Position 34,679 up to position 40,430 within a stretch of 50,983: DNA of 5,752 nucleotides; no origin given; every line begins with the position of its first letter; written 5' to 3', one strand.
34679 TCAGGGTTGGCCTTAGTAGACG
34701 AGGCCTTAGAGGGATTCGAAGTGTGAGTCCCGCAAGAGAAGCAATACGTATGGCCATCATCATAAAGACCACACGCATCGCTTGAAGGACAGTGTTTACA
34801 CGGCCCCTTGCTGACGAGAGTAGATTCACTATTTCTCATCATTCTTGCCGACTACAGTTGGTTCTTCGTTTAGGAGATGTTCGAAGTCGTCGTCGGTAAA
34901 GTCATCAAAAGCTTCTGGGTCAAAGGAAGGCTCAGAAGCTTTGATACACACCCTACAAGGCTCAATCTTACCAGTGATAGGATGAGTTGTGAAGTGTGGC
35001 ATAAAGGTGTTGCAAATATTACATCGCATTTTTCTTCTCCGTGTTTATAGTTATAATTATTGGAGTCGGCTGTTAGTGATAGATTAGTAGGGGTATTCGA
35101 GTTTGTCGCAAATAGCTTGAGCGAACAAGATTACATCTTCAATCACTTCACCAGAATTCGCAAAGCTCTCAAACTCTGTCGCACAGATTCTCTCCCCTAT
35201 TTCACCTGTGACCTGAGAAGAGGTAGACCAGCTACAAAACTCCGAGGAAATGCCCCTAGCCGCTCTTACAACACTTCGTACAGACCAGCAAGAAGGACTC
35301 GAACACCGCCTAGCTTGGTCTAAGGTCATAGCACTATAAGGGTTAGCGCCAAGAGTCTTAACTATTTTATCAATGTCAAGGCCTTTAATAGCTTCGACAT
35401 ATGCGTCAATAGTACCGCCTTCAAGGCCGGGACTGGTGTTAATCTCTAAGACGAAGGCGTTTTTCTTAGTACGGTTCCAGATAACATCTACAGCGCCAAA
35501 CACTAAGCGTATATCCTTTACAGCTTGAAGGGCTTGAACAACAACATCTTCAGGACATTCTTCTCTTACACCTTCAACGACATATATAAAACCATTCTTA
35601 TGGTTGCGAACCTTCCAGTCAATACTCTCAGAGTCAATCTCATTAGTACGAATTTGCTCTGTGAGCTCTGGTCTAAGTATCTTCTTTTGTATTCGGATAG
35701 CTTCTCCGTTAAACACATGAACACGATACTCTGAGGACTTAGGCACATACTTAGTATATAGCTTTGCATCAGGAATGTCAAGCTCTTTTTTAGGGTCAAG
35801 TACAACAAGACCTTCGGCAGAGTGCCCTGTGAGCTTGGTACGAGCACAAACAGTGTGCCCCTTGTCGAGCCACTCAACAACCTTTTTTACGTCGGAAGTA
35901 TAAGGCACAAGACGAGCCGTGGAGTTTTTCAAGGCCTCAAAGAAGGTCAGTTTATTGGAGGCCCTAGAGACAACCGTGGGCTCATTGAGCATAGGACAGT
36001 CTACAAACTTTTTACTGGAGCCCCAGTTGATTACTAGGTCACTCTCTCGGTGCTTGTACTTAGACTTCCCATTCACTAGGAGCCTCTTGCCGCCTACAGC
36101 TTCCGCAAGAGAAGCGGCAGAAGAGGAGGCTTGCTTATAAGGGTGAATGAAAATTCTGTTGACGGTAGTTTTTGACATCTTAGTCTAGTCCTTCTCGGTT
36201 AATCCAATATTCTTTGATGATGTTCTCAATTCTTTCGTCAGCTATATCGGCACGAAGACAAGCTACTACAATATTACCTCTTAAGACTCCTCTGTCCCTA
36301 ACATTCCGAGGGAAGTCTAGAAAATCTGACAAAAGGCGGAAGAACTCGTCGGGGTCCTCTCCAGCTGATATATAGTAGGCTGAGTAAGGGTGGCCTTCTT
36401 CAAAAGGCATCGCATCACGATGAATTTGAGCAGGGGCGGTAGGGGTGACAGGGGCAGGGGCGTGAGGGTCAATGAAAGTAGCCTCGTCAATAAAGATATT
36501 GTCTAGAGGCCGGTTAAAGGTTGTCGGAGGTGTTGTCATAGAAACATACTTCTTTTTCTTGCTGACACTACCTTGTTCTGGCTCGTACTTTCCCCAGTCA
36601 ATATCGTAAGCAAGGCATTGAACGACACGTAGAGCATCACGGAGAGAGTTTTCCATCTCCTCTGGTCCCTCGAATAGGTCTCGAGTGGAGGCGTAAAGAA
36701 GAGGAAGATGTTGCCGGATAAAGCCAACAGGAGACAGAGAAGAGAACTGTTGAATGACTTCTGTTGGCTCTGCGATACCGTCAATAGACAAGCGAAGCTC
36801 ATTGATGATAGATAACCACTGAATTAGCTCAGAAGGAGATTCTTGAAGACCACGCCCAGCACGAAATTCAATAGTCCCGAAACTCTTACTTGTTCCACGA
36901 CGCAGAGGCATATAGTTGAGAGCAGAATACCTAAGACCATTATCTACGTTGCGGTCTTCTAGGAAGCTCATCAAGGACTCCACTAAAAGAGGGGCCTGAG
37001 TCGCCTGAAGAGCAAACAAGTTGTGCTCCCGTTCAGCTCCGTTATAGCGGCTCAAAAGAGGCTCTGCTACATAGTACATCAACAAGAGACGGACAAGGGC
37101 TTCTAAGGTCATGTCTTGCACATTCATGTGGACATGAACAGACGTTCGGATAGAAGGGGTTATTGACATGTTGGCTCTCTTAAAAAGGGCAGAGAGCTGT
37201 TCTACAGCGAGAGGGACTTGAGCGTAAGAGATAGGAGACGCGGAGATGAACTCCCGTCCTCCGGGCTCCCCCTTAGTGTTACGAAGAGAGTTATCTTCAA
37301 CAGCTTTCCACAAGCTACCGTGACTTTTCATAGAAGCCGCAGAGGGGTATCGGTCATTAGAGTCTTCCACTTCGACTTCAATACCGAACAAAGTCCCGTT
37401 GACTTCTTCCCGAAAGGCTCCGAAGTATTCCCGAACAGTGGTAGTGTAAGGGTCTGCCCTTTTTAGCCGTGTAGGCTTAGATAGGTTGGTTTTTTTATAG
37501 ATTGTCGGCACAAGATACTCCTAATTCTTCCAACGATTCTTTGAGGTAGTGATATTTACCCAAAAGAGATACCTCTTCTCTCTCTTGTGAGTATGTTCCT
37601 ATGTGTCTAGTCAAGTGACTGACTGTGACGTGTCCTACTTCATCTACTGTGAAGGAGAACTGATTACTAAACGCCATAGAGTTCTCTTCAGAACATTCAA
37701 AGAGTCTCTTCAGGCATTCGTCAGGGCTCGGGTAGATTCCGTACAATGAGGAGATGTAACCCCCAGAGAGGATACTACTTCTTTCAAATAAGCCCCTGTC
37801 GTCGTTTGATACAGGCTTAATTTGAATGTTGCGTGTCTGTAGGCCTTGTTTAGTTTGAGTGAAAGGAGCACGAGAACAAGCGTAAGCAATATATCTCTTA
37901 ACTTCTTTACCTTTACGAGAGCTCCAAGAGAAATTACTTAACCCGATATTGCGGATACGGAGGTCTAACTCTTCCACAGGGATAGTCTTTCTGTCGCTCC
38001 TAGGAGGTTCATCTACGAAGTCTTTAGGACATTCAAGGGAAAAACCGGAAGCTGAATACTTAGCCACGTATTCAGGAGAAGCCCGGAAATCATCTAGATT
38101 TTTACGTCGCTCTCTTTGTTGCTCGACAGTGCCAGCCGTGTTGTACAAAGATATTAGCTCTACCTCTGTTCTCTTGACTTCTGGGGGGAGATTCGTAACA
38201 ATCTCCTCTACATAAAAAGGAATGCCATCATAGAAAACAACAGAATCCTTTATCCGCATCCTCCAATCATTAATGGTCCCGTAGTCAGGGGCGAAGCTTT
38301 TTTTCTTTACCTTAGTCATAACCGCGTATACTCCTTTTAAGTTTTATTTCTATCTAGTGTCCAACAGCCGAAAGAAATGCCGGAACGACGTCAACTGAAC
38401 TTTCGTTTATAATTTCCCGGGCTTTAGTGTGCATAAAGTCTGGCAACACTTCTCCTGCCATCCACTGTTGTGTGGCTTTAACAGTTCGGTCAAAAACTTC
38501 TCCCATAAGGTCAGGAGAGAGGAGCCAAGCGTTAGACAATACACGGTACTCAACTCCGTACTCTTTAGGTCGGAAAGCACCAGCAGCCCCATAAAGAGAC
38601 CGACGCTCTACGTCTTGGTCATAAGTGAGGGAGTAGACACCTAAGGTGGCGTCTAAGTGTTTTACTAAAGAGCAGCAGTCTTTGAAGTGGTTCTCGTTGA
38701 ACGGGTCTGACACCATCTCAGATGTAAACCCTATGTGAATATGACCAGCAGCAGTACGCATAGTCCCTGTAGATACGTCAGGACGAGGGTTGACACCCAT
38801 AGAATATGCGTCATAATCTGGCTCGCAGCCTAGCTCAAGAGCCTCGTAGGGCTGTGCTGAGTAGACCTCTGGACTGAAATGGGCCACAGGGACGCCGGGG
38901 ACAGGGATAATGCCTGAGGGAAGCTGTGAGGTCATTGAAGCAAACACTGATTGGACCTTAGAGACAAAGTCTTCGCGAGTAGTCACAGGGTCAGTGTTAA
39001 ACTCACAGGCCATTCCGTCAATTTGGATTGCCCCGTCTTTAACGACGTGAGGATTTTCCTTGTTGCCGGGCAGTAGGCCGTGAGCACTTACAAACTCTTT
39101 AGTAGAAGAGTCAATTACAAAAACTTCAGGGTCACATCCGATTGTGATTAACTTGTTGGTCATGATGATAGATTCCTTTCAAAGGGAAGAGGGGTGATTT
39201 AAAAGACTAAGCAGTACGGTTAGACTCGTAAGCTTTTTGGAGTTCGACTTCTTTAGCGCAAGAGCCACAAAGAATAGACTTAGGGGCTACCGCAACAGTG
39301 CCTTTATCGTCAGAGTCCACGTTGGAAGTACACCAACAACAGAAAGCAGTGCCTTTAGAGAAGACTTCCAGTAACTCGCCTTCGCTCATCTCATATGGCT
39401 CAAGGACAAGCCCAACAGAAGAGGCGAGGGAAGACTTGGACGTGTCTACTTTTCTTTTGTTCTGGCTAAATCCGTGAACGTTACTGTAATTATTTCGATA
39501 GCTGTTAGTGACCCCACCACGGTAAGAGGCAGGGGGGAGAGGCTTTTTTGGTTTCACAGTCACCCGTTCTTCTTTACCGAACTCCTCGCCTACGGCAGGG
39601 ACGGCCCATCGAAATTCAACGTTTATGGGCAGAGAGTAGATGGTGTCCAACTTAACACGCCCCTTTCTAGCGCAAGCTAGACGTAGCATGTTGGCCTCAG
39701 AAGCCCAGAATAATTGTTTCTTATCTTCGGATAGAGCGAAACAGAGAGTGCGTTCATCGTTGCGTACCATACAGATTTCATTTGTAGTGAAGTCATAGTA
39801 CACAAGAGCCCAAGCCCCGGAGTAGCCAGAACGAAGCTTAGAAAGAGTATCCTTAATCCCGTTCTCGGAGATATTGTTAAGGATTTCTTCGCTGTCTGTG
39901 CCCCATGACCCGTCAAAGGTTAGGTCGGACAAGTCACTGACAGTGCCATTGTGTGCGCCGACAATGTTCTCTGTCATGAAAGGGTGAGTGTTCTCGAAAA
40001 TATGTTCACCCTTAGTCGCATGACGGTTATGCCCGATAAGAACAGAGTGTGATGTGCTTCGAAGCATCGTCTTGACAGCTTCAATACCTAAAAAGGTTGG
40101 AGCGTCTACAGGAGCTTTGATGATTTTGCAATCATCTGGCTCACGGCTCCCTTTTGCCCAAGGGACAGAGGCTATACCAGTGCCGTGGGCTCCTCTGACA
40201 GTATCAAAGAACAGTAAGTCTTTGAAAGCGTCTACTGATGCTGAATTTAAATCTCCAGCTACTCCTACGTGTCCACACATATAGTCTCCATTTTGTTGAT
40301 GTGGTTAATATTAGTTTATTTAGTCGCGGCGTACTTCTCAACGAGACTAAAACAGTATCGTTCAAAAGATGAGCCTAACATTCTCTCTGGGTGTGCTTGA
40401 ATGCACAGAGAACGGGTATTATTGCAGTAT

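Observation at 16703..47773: Strand-exclusive 9-mer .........: 12 copies on one strand, none on the other, clustered toward the control region and near start codons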

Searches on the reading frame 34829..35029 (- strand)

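Call 35: search_protein_families(library=pfam, max_evalue=1, proteins=[window:34829-35029:-])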
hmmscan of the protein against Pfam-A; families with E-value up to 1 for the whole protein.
window:34829-35029:- (66 aa): 1 family
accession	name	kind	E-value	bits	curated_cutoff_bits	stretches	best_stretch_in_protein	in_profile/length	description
PF15350.11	ETAA1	-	0.12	11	27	1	30-62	290-321/818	Ewing's tumour-associated antigen 1 homologue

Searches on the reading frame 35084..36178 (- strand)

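Call 6: search_protein_families(library=phrogs, proteins=[window:35084-36178:-])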
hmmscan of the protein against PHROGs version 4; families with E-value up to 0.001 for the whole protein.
window:35084-36178:- (364 aa): 1 family
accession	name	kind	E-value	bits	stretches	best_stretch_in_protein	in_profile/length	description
phrog_2599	-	moron, auxiliary metabolic gene and host takeover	1.1e-74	253.4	1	5-265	41-303/708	ribosomal protein S6 glutaminyl transferase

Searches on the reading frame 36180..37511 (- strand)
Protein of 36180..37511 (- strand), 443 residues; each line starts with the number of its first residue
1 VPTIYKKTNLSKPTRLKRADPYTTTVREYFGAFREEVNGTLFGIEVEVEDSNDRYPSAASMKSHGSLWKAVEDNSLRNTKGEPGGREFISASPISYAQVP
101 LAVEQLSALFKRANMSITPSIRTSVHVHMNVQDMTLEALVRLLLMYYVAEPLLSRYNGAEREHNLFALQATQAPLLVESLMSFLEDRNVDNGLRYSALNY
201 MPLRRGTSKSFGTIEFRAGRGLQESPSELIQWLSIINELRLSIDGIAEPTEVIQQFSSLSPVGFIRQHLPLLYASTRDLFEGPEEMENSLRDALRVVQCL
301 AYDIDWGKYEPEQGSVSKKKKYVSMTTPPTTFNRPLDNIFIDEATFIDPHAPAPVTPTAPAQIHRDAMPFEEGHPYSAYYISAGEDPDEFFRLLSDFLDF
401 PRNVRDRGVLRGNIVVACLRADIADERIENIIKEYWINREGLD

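Call 6: search_protein_families(library=phrogs, proteins=[window:36180-37511:-])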
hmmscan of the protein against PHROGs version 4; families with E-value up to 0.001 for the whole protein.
window:36180-37511:- (443 aa): 4 families
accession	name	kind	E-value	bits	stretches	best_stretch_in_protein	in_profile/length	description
phrog_7469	-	other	2.9e-44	152.9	1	24-302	2-264/357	amidoligase enzyme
phrog_7631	-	other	7e-18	65.7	1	37-224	24-198/394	amidoligase enzyme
phrog_38711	-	unknown function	4.3e-12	46.4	1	40-219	191-358/568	-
phrog_2443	-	other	3.1e-07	30.4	1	35-217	149-337/801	amidoligase enzyme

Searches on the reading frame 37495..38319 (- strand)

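Call 6: search_protein_families(library=phrogs, proteins=[window:37495-38319:-])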
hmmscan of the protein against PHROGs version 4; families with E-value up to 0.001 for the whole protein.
window:37495-38319:- (274 aa): 1 family
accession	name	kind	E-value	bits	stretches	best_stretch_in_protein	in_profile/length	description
phrog_11055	-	unknown function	1.9e-11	44.7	1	147-266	74-189/192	-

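Call 22: search_protein_families(library=pfam, max_evalue=0.01, proteins=[window:37495-38319:-])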
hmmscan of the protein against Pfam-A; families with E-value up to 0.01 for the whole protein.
window:37495-38319:- (274 aa): 0 families

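Call 67: search_protein_families(library=ncbifam, max_evalue=0.1, proteins=[window:37495-38319:-])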
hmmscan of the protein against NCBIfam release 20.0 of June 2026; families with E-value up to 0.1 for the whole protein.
window:37495-38319:- (274 aa): 0 families

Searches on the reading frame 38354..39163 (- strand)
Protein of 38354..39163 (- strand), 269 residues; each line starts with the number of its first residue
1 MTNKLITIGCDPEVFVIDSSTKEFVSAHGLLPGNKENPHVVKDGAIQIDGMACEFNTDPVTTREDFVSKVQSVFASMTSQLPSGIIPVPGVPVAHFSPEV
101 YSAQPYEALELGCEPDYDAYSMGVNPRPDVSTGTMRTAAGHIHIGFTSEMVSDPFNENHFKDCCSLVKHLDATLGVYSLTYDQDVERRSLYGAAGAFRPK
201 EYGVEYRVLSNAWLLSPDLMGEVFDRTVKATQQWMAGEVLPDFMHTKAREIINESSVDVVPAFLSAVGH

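Call 6: search_protein_families(library=phrogs, proteins=[window:38354-39163:-])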
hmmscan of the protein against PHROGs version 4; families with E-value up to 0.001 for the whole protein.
window:38354-39163:- (269 aa): 1 family
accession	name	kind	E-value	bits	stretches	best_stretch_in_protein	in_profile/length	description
phrog_3815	-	other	8.2e-73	245.8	1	1-264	1-260/268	COOH.NH2 ligase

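Call 25: find_related_loci(query=A1, collection=metagenome_contigs, flank=10000)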
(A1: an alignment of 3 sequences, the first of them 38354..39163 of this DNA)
Query A1 (269 aa) in metagenome_contigs; peptide patterns used: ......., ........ (x = any residue, [..] = any of these).
122 stretches matched a pattern; 14 encode a relative of the query (tblastn E <= 1e-3); 14 distinct loci.
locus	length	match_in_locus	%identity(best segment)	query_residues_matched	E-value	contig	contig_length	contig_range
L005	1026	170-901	51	6-255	2e-84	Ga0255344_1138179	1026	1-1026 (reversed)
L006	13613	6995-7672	54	6-237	2e-73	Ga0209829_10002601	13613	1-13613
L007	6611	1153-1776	48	6-214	9e-56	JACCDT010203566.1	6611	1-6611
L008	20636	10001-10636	43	6-216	7e-52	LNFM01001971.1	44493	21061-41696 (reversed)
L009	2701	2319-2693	43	6-128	2e-25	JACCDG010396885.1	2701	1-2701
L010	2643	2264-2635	42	6-128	5e-24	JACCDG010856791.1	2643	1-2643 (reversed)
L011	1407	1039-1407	37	4-128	1e-20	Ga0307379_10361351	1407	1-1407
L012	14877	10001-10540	26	8-230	5e-11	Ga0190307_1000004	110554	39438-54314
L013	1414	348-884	23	1-219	5e-9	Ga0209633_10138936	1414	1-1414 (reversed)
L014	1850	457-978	27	6-219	7e-7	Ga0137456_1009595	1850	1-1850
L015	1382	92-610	24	6-240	9e-7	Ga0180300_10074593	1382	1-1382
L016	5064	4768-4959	36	6-79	3e-6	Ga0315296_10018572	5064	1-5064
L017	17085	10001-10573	24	6-234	2e-9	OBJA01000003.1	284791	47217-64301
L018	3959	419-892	21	6-217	7e-5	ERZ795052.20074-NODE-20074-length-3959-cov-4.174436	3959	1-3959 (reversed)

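Call 26: find_related_loci(query=A1, collection=viral_contigs, flank=10000)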
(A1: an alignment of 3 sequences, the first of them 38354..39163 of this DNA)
Query A1 (269 aa) in viral_contigs; peptide patterns used: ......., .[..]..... (x = any residue, [..] = any of these).
145 stretches matched a pattern; 45 encode a relative of the query (tblastn E <= 1e-3); 44 distinct loci.
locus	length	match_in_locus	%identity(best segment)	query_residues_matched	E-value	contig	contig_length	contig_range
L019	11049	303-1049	52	3-255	5e-79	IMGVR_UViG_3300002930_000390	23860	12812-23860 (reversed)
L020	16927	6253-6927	53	6-237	2e-76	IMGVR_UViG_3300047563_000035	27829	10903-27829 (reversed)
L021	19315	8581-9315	47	6-254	2e-68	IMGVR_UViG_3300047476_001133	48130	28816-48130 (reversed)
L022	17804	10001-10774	44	6-263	1e-67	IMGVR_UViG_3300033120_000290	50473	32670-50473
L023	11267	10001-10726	43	6-251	2e-66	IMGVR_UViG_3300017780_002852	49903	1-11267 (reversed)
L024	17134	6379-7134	44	6-265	2e-64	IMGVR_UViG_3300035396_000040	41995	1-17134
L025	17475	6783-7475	48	3-238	4e-61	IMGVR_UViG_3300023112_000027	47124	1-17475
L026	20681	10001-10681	46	7-232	4e-61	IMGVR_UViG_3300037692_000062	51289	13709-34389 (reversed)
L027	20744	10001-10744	44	5-258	8e-61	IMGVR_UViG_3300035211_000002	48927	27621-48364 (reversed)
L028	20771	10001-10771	41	6-268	3e-59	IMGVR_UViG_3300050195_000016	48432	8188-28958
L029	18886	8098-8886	42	7-267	9e-59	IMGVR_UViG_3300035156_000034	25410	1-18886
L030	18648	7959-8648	46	6-225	3e-58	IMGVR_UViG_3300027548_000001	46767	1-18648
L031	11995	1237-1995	41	6-254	4e-58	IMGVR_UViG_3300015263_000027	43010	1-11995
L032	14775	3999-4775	41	6-257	1e-57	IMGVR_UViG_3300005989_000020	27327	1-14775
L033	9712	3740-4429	45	6-225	8e-57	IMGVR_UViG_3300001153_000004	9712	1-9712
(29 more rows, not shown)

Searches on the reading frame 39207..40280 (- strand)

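Call 6: search_protein_families(library=phrogs, proteins=[window:39207-40280:-])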
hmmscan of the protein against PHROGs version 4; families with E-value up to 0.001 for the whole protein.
window:39207-40280:- (357 aa): 5 families
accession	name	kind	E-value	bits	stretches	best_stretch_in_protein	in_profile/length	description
phrog_4736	-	other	2.9e-63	216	1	1-283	1-271/498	L-glutamine-D-fructose-6-phosphate aminotransferase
phrog_18128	-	other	2.4e-58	199.1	1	1-238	1-230/437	aminotransferase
phrog_14519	-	moron, auxiliary metabolic gene and host takeover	3.5e-10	40.6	1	1-214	1-211/295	glutamine amidotransferase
phrog_13070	-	unknown function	5.6e-06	26.9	1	41-133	36-133/255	-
phrog_13807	-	unknown function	0.00018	21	1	70-121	60-111/609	-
